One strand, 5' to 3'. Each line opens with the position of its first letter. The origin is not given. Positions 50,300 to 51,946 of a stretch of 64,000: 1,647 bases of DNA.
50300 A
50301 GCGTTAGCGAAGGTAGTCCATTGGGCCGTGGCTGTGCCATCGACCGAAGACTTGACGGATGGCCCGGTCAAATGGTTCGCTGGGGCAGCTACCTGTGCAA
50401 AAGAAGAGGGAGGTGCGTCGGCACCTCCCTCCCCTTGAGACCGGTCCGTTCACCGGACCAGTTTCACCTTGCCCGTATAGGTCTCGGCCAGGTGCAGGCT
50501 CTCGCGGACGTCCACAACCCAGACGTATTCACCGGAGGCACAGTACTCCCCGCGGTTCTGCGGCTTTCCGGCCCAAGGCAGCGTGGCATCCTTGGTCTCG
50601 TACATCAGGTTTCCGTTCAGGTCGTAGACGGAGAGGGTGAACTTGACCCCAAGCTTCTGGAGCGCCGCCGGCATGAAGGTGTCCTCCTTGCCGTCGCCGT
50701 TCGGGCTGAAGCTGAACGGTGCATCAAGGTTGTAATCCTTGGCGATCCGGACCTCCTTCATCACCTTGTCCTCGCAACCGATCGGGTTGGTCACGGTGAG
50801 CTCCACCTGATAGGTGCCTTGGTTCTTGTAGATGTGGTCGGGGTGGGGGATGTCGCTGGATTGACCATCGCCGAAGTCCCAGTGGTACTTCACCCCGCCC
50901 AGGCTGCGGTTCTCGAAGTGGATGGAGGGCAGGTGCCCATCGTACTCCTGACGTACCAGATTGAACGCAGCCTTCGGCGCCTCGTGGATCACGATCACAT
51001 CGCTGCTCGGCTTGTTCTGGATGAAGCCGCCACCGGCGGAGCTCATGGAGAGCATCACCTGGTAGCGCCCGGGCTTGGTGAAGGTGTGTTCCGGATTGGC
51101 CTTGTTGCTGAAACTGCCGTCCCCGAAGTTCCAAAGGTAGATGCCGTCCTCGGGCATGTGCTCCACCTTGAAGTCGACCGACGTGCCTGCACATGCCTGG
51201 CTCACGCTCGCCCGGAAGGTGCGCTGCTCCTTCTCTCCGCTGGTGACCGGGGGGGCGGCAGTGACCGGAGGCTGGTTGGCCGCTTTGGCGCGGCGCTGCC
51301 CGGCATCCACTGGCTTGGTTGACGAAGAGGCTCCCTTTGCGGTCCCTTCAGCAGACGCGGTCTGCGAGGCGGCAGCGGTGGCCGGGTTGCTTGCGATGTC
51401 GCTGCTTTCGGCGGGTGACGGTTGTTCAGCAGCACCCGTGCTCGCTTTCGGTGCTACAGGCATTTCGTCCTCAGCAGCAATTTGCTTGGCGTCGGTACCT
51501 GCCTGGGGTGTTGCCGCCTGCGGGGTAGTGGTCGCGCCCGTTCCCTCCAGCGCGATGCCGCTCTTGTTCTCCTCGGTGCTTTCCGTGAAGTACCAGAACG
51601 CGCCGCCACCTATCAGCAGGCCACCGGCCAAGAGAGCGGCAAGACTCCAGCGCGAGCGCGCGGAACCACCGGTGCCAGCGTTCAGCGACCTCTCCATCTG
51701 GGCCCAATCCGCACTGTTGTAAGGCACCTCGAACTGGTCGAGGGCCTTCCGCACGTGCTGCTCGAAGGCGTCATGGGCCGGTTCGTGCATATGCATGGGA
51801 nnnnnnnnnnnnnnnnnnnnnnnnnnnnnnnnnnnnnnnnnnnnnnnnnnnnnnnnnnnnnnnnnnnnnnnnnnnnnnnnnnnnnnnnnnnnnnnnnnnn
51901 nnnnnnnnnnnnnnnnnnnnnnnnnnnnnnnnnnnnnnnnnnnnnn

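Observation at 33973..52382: ECF sigma / anti-sigma-like module where the anti-sigma carries PKD domains and a T9SS type-B CTD, directly upstream of three giant type-B-CTD adhesins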

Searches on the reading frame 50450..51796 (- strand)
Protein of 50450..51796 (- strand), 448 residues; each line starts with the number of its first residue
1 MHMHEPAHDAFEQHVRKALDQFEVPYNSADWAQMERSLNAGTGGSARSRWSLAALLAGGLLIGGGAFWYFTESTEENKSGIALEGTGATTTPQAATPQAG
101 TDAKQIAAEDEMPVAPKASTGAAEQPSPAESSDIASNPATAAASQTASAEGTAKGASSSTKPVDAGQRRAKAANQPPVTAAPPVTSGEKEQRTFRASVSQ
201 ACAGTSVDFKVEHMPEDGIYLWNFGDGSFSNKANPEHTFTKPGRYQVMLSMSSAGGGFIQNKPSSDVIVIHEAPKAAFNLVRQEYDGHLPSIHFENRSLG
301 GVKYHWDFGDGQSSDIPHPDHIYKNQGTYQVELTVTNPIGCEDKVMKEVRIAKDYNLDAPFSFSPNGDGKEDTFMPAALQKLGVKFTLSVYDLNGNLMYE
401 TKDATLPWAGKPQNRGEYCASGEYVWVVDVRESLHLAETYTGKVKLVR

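Call 7: search_protein_families(library=pfam, proteins=[window:50450-51796:-], max_evalue=0.01)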
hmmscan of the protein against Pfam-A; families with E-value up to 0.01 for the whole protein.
window:50450-51796:- (448 aa): 3 families
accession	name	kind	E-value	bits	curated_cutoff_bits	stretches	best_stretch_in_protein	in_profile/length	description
PF18911.6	PKD_4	-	5.4e-28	97.3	27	2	301-346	34-78/85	PKD domain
PF00801.26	PKD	-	1.5e-21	76.6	23.5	2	298-341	26-71/80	PKD domain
PF13585.12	CHU_C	-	6.9e-11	42.6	27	1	362-433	6-75/86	CHU_C Type IX secretion signal domain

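Call 8: search_protein_families(library=ncbifam, proteins=[window:50450-51796:-], max_evalue=0.01)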
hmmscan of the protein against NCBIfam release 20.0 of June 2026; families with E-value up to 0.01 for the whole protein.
window:50450-51796:- (448 aa): 4 families
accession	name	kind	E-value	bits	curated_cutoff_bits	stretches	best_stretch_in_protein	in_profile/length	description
TIGR00864.1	PCC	subfamily_domain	2.1e-10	37.7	1861.4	2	298-350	1083-1135/2700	polycystin cation channel protein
TIGR04131.1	Bac_Flav_CTERM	domain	1.9e-07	31.1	35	1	358-448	2-85/85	T9SS type B sorting domain-containing protein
NF033761.1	gliding_GltJ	equivalog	4.9e-05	22.6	450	1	11-196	333-518/671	adventurous gliding motility protein GltJ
TIGR03769.1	P_ac_wall_RPT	domain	0.0091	16.5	30.9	0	238-253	8-23/41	TIGR03769 domain-containing protein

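Call 14: find_homologous_proteins(query=window:50450-51796:-)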
Query window:50450-51796:- (448 aa): 671 proteins with E <= 0.001 among 8000 candidates; the best 120 are listed.
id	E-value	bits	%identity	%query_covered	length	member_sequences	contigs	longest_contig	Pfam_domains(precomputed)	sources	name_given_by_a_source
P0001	0.0e+0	1022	100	100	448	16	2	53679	PF00801.27,PF13585.13,PF18911.7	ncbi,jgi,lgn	-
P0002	7.5e-246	834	82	100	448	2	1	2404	PF00801.27,PF13585.13,PF18911.7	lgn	-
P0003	3.0e-191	654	67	100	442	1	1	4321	PF00801.27,PF13585.13,PF18911.7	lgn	-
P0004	7.4e-191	653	66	100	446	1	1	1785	PF00801.27,PF13585.13,PF18911.7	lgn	-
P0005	8.4e-188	643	65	100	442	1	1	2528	PF00801.27,PF13585.13,PF18911.7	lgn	-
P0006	6.6e-162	557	60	98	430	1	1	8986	PF00801.27,PF13585.13,PF18911.7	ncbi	-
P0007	8.3e-162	557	58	98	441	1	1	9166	PF00801.27,PF13585.13,PF18911.7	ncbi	-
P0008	9.1e-162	557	59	98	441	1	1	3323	PF00801.27,PF13585.13,PF18911.7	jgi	jgi:PKD repeat protein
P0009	1.2e-161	557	60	98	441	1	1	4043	PF00801.27,PF13585.13,PF18911.7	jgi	jgi:PKD repeat protein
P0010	3.6e-161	555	87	60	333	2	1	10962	PF00801.27,PF13585.13,PF18911.7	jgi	jgi:gliding motility-associated-like protein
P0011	3.7e-161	555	57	98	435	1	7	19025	PF00801.27,PF13585.13,PF18911.7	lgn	-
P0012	4.1e-161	555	60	98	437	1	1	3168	PF00801.27,PF13585.13,PF18911.7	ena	-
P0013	6.5e-161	554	59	98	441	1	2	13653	PF00801.27,PF13585.13,PF18911.7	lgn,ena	-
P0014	3.0e-160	552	58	98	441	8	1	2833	PF00801.27,PF13585.13,PF18911.7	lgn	-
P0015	3.2e-160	552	59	98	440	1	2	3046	PF00801.27,PF13585.13,PF18911.7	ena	-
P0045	8.8e-147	508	53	100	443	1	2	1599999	PF00801.27,PF13585.13,PF18911.7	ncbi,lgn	-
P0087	2.7e-128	447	49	98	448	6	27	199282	PF00801.27,PF13585.13,PF18911.7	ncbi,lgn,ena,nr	ncbi:MAG: PKD domain-containing protein [Flavobacteriales bacterium]|nr:PKD domain-containing protei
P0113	1.8e-122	428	47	98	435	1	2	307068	PF00801.27,PF13585.13,PF18911.7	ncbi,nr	ncbi:MAG: PKD domain-containing protein [Flavobacteriales bacterium]|nr:PKD domain-containing protei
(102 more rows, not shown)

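Call 18: find_encoding_contigs(protein=P0045, flank=10000, max_places=1)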
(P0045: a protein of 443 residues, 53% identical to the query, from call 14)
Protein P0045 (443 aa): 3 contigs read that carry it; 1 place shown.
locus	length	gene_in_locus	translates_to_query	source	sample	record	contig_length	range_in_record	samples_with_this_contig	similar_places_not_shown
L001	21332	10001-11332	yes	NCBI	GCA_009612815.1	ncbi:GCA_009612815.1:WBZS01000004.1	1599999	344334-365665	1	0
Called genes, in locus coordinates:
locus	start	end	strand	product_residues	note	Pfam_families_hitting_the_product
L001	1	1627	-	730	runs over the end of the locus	PF12437:GSIII_N, PF00120:Gln-synt_C, PF18318:Gln-synt_C-ter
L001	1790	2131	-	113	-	PF02416:TatA_B_E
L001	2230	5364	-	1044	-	PF21760:SecD_1st, PF22599:SecDF_P1_head, PF03176:MMPL (weak), PF02355:SecD_SecF_C, PF07549:Sec_GG, PF02355:SecD_SecF_C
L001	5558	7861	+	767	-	PF01839:FG-GAP (faint), PF13517:FG-GAP_3 (weak), PF18962:Por_Secre_tail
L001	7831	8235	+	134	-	PF04134:DCC1-like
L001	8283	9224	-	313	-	PF00056:Ldh_1_N, PF03721:UDPG_MGDP_dh_N (weak), PF02866:Ldh_1_C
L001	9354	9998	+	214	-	PF07638:Sigma70_ECF (faint), PF04542:Sigma70_r2, PF08281:Sigma70_r4_2, PF04545:Sigma70_r4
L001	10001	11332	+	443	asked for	PF00801:PKD (weak), PF18911:PKD_4, PF00801:PKD, PF18911:PKD_4, PF13585:CHU_C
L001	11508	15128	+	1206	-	PF18911:PKD_4, PF00801:PKD, PF01483:P_proprotein (faint), PF13585:CHU_C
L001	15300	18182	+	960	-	PF06119:NIDO, PF13573:SprB (faint), PF00801:PKD, PF18911:PKD_4, PF13585:CHU_C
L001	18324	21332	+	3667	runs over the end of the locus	PF00801:PKD, PF12892:FctA (faint), PF18911:PKD_4, PF22352:K319L-like_PKD (faint), PF01483:P_proprotein (faint), PF20137:BubE (faint), PF13573:SprB (weak), PF13585:CHU_C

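Call 19: find_encoding_contigs(protein=P0113, flank=10000, max_places=1)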
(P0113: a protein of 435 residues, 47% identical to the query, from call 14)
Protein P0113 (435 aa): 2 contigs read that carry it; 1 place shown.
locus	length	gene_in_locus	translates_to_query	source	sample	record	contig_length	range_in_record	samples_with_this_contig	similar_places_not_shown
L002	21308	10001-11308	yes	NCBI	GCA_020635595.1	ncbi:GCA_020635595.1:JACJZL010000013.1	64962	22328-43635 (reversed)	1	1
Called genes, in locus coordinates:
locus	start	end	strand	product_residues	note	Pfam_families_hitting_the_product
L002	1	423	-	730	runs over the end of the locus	PF12437:GSIII_N, PF00120:Gln-synt_C, PF18318:Gln-synt_C-ter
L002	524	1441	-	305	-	PF01699:Na_Ca_ex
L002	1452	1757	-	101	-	PF02416:TatA_B_E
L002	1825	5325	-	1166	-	PF21760:SecD_1st, PF00691:OmpA, PF22599:SecDF_P1_head, PF02355:SecD_SecF_C, PF00873:ACR_tran (faint), PF07549:Sec_GG, PF02355:SecD_SecF_C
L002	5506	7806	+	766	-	PF12256:TcdB_toxin_midN (faint), PF01839:FG-GAP (faint), PF13517:FG-GAP_3, PF18962:Por_Secre_tail (weak)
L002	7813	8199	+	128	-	PF04134:DCC1-like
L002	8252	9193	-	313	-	PF00056:Ldh_1_N, PF02866:Ldh_1_C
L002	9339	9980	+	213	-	PF07638:Sigma70_ECF (weak), PF04542:Sigma70_r2, PF08281:Sigma70_r4_2, PF04545:Sigma70_r4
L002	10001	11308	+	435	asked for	PF00801:PKD, PF18911:PKD_4, PF00801:PKD, PF13585:CHU_C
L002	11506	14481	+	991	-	PF06119:NIDO, PF00801:PKD (weak), PF18911:PKD_4, PF13585:CHU_C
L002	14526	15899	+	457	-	PF18962:Por_Secre_tail (weak)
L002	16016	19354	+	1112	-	PF00801:PKD, PF18911:PKD_4, PF22352:K319L-like_PKD (faint), PF01483:P_proprotein (faint), PF13573:SprB (weak), PF13585:CHU_C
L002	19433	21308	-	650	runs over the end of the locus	PF02518:HATPase_c, PF00204:DNA_gyraseB, PF01751:Toprim, PF00986:DNA_gyraseB_C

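Call 20: find_encoding_contigs(protein=P0087, flank=10000, max_places=1)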
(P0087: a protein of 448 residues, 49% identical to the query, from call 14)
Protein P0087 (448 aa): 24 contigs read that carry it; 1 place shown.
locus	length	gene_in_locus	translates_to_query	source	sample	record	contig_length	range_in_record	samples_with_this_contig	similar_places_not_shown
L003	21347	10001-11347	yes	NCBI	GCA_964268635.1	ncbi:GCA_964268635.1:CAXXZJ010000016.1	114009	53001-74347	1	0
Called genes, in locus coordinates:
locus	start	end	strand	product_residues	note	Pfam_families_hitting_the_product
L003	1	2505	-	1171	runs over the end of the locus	PF21760:SecD_1st, PF00691:OmpA, PF22599:SecDF_P1_head, PF02355:SecD_SecF_C, PF07549:Sec_GG, PF02355:SecD_SecF_C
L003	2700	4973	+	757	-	PF01839:FG-GAP (faint), PF13517:FG-GAP_3, PF18962:Por_Secre_tail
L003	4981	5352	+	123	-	PF04134:DCC1-like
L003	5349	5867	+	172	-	PF14317:YcxB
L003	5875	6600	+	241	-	PF09844:DUF2071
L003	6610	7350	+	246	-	PF08241:Methyltransf_11, PF08242:Methyltransf_12, PF13649:Methyltransf_25, PF13847:Methyltransf_31 (weak)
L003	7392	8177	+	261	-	-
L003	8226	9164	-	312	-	PF00056:Ldh_1_N, PF03721:UDPG_MGDP_dh_N (faint), PF02866:Ldh_1_C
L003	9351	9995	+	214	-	PF04542:Sigma70_r2, PF08281:Sigma70_r4_2, PF04545:Sigma70_r4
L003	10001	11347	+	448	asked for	PF00801:PKD, PF18911:PKD_4, PF00801:PKD, PF13585:CHU_C (weak)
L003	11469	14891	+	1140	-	PF00801:PKD, PF18911:PKD_4, PF22352:K319L-like_PKD (faint), PF01483:P_proprotein (faint), PF13573:SprB (weak), PF00801:PKD, PF18911:PKD_4, PF13585:CHU_C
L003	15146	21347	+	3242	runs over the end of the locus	PF00801:PKD, PF18911:PKD_4, PF01483:P_proprotein (faint), PF27154:ORF11_beta (faint), PF26857:Phage_T7_4_7 (faint), PF13573:SprB, PF13585:CHU_C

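Call 29: find_related_loci(query=A1, collection=genome_contigs, flank=10000)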
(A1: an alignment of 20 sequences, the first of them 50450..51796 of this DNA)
Query A1 (448 aa) in genome_contigs; peptide patterns used: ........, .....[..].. (x = any residue, [..] = any of these).
177 stretches matched a pattern; 164 encode a relative of the query (tblastn E <= 1e-3); the best 80 are kept; 80 distinct loci.
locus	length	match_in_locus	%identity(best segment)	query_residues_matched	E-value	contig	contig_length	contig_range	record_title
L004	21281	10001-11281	59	9-448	4e-164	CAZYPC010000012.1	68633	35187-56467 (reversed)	MAG TPA_asm: uncultured Chryseobacterium sp. isolate SRP189682_co1_319 genome assembly, contig: NODE_353_length_68633_co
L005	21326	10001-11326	55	1-448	2e-161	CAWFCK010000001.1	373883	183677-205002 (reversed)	MAG: uncultured Flavobacteriales bacterium isolate MFD04651.bin.2.152 genome assembly, contig: contig_10159, whole genom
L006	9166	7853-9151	58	9-448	5e-160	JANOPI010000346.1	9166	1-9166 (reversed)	MAG: Flavobacteriales bacterium isolate VAR_4_metabat_71 VAR_4_k141_1874120, whole genome shotgun sequence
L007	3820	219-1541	56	1-448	3e-165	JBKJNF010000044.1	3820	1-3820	MAG: Flavobacteriales bacterium isolate ant_bin.361 k117_5820717, whole genome shotgun sequence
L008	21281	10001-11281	57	9-448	4e-158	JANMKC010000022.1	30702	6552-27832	MAG: Flavobacteriales bacterium isolate OTE_64_metabat_257 OTE_64_k141_4355674, whole genome shotgun sequence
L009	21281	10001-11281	57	9-448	4e-157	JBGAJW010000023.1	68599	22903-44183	MAG: Flavobacteriales bacterium isolate MAG_AAO_H125.21 AAOH125-21_opera_contig_1265, whole genome shotgun sequence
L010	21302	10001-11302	55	9-448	7e-157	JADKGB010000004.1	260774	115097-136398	MAG: Flavobacteriales bacterium isolate Ribe_18-Q3-R11-54_BAT3C.87 tig00004425-10-2599060, whole genome shotgun sequence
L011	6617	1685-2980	55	9-446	9e-158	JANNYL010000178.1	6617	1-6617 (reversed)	MAG: Flavobacteriales bacterium isolate VAR_34_concoct_196_sub VAR_34_k141_2055258, whole genome shotgun sequence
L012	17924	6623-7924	56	1-448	3e-155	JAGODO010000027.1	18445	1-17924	MAG: Flavobacteriales bacterium isolate Go_SlAct_bin_91 Go_SlAct_11715_length_18445_cov_7.002238, whole genome shotgun s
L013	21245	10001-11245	56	9-448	9e-153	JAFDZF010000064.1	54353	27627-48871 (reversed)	MAG: Bacteroidetes bacterium isolate SZAS-76 CK_MAG-21__64__length-54353, whole genome shotgun sequence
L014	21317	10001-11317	54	9-448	2e-143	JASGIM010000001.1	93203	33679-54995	MAG: Flavobacteriales bacterium isolate 5N033 JMF-2111-06-0005.ont.bin.33_0, whole genome shotgun sequence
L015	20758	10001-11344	50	9-446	1e-139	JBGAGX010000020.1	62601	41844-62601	MAG: Flavobacteriales bacterium isolate MAG_MBR_H125.12 MBRH125-12_opera_contig_1623, whole genome shotgun sequence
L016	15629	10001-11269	50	9-447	3e-137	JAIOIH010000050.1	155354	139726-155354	MAG: Flavobacteriales bacterium isolate MAG_25 contig_140398, whole genome shotgun sequence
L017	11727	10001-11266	53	9-447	7e-136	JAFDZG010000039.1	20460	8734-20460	MAG: Bacteroidetes bacterium isolate SZAS-77 CK_MAG-49__39__length-20460, whole genome shotgun sequence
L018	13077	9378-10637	52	9-447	1e-135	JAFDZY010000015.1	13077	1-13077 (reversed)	MAG: Bacteroidetes bacterium isolate SZAS AMP-78 CK_MAG-79__15__length-13077, whole genome shotgun sequence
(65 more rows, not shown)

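Call 77: predict_structure(alignment_id=A4)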
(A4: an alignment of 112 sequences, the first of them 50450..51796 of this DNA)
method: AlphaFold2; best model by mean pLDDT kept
length: 448 residues; sequences in the alignment: 112
mean_pLDDT: 74.1   pTM: 0.56
mean pLDDT of the five models: 74.1, 72.9, 71.8, 71.1, 71.0
residues with pLDDT >= 90: 200; 70-90: 70; 50-70: 51; < 50: 127
segments of 3 or more residues with pLDDT < 50: 1-4, 58-60, 63-68, 71-91, 93-96, 98-112, 117-125, 129-137, 139-161, 163-188
pLDDT, mean of each block of 10 residues (from residue 1): 55 83 63 75 53 50 47 41 40 44 41 47 46 42 38 39 44 41 47 85 95 82 95 94 95 70 83 97 86 96 98 97 96 97 98 91 89 93 94 98 97 96 97 87 95
secondary structure, 60 per line:
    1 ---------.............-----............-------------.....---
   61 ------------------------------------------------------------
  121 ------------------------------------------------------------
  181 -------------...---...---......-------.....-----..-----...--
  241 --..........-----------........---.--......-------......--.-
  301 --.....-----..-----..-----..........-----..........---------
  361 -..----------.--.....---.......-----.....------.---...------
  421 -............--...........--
elements in order: H10-22 H28-39 H53-57 E194-196 E200-202 E206-211 E219-223 E236-238 E243-252 E264-271 E278-283 E291-296 E303-307 E327-336 E342-351 H377-381 E385-391 E397-401 E422-433 E436-446

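Call 80: fold_search(model_id=the predicted structure, library=pdb)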
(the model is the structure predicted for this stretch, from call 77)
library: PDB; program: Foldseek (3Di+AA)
matches with E <= 10: 1763; with E <= 0.001: 253
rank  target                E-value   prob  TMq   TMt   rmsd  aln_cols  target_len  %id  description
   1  9flw_A                1.5e-10  1.00  0.29  0.26  12.9       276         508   17  CryoEM structure of the fragment-6 (3571-4078) in the grappling hook protein A (GhpA) in the bacterium Aureispira sp.  (released 2024-10-16)
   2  9flp_A                3.2e-09  1.00  0.27  0.14  10.8       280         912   18  CryoEM structure of the neck (1403-2314) in the grappling hook protein A (GhpA) in the bacterium Aureispira sp. CCB-QB (released 2024-10-16)
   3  9flu_A                1.0e-08  1.00  0.29  0.38   9.3       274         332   16  CryoEM structure of the fragment-1 (3402-3733) in the grappling hook protein A (GhpA) in the bacterium Aureispira sp.  (released 2024-10-16)
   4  9fls_A                1.2e-08  1.00  0.26  0.33  10.2       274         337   16  CryoEM structure of the fragment-3 (2061-2397) in the grappling hook protein A (GhpA) in the bacterium Aureispira sp.  (released 2024-10-16)
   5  9fly_A                1.3e-08  1.00  0.25  0.14  12.0       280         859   12  CryoEM structure of the base (4151-5009) in the grappling hook protein A (GhpA) in the bacterium Aureispira sp. CCB-QB (released 2024-10-16)
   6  9flv_A                3.4e-08  1.00  0.25  0.27  10.9       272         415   17  CryoEM structure of the fragment-5 (2393-2807) in the grappling hook protein A (GhpA) in the bacterium Aureispira sp.  (released 2024-10-16)
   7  9g8b_A                8.4e-08  1.00  0.17  0.21  23.2       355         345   13  CryoEM structure of the fragment-2 (2892-3236) in the grappling hook protein A (GhpA) in the bacterium Aureispira sp.  (released 2024-10-16)
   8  9flx_A                2.2e-07  1.00  0.16  0.19  24.1       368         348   12  CryoEM structure of the fragment-4 (4074-4421) in the grappling hook protein A (GhpA) in the bacterium Aureispira sp.  (released 2024-10-16)
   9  3shs                  4.5e-07  1.00  0.21  0.27  12.7       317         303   11  Three N-terminal domains of the bacteriophage RB49 Highly Immunogenic Outer Capsid protein (Hoc) (released 2011-06-29)
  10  9rcs_A                4.8e-07  1.00  0.24  0.33  11.6       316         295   13  Cardioderma bat coronavirus KY43 receptor binding domain in complex with human CEACAM6 (released 2026-04-08)
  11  1l0q_A                9.5e-07  1.00  0.17  0.19  13.9       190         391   20  Tandem YVTN beta-propeller and PKD domains from an archaeal surface layer protein (released 2002-11-06)
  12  7ptp_A                1.1e-06  1.00  0.19  0.14  14.1       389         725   10  In-situ structure of pentameric S-layer protein (released 2021-12-15)
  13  5v5x_B                1.1e-06  1.00  0.16  0.17  18.2       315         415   10  Protocadherin gammaB7 EC3-6 cis-dimer structure (released 2017-11-01)
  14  7ad7_B                2.0e-06  1.00  0.15  0.11  21.3       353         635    9  Crystal structure of human complement C5 in complex with the K8 bovine knob domain peptide. (released 2021-03-10)
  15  5j5j_A                2.3e-06  1.00  0.15  0.13  15.2       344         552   11  Crystal structure of a chimera of human Desmocollin-2 EC1 and human Desmoglein-2 EC2-EC5 (released 2016-06-22)
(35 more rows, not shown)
